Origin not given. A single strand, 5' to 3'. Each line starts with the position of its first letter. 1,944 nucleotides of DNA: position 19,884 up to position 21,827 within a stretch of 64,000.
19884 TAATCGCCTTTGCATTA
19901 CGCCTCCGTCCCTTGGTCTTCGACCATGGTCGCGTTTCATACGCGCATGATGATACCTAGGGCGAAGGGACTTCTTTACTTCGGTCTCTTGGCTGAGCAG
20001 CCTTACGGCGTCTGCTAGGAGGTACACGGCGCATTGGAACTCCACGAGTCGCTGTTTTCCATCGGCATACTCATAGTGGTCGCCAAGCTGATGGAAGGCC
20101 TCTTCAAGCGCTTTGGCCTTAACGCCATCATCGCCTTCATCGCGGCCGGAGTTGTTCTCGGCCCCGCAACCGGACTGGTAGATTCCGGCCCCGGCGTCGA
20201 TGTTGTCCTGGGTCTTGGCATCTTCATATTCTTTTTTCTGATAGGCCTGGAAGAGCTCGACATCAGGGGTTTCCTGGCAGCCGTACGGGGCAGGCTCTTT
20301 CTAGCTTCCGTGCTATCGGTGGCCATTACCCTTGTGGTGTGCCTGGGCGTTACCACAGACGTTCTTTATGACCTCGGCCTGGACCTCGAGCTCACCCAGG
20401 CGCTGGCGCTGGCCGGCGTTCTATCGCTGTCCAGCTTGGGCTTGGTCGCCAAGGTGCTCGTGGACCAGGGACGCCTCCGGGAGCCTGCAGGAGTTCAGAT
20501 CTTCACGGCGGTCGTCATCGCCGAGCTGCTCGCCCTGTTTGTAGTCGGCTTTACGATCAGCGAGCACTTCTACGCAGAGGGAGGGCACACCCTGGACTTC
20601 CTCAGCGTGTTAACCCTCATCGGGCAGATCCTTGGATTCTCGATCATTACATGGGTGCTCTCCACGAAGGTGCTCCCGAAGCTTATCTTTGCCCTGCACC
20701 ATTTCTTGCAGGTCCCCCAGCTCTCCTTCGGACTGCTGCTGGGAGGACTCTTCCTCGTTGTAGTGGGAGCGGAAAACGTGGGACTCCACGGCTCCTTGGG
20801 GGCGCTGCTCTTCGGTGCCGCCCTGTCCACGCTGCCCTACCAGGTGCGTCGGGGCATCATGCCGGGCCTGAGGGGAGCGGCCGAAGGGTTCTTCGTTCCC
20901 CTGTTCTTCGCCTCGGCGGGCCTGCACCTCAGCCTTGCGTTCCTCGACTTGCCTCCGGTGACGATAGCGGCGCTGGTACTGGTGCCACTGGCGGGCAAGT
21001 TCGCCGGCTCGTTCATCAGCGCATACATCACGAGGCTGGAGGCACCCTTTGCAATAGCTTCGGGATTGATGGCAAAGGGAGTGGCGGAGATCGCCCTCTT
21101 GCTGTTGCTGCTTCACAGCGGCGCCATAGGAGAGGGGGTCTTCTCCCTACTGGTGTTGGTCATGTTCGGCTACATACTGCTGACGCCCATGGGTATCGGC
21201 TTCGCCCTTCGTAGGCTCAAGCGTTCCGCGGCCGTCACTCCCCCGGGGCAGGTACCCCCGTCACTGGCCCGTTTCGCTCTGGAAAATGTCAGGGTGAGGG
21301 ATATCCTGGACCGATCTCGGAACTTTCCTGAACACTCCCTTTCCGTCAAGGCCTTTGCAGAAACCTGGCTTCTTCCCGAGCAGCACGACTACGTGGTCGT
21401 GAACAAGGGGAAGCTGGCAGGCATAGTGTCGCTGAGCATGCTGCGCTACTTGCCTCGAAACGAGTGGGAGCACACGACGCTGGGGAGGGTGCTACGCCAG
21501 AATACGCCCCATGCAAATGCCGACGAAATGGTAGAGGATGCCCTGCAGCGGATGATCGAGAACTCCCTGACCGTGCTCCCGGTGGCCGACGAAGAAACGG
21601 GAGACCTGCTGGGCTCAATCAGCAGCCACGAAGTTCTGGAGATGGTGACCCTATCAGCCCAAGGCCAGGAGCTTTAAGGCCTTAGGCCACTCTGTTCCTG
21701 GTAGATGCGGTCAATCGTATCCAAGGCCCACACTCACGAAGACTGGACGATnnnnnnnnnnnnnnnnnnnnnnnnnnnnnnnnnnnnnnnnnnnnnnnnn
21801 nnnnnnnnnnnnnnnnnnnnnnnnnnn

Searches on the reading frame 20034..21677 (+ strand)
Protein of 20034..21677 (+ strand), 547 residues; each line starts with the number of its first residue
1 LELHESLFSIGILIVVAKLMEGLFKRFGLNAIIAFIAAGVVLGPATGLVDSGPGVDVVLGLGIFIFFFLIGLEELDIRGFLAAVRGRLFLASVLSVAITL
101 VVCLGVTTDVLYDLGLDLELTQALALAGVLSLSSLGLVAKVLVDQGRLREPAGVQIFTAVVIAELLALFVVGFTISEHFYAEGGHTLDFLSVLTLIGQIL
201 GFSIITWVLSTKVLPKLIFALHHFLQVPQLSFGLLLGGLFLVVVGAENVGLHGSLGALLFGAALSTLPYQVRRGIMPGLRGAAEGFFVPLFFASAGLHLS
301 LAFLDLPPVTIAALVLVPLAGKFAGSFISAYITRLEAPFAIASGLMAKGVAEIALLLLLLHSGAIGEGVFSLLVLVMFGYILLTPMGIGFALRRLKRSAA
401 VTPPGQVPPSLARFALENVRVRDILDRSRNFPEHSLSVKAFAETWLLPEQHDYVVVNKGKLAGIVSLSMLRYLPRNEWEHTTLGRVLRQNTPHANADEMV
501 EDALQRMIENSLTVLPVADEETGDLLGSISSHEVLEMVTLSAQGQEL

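Call 73: search_protein_families(library=pfam, proteins=[window:20034-21677:+], max_evalue=0.001)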
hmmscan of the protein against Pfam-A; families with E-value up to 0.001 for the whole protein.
window:20034-21677:+ (547 aa): 2 families
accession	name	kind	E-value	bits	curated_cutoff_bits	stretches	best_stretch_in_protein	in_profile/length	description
PF00999.27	Na_H_Exchanger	-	7.9e-33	114.3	26.2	1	14-393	4-374/375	Sodium/hydrogen exchanger, transmembrane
PF00571.33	CBS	-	3.9e-08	33.9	24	1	486-536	4-53/57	CBS domain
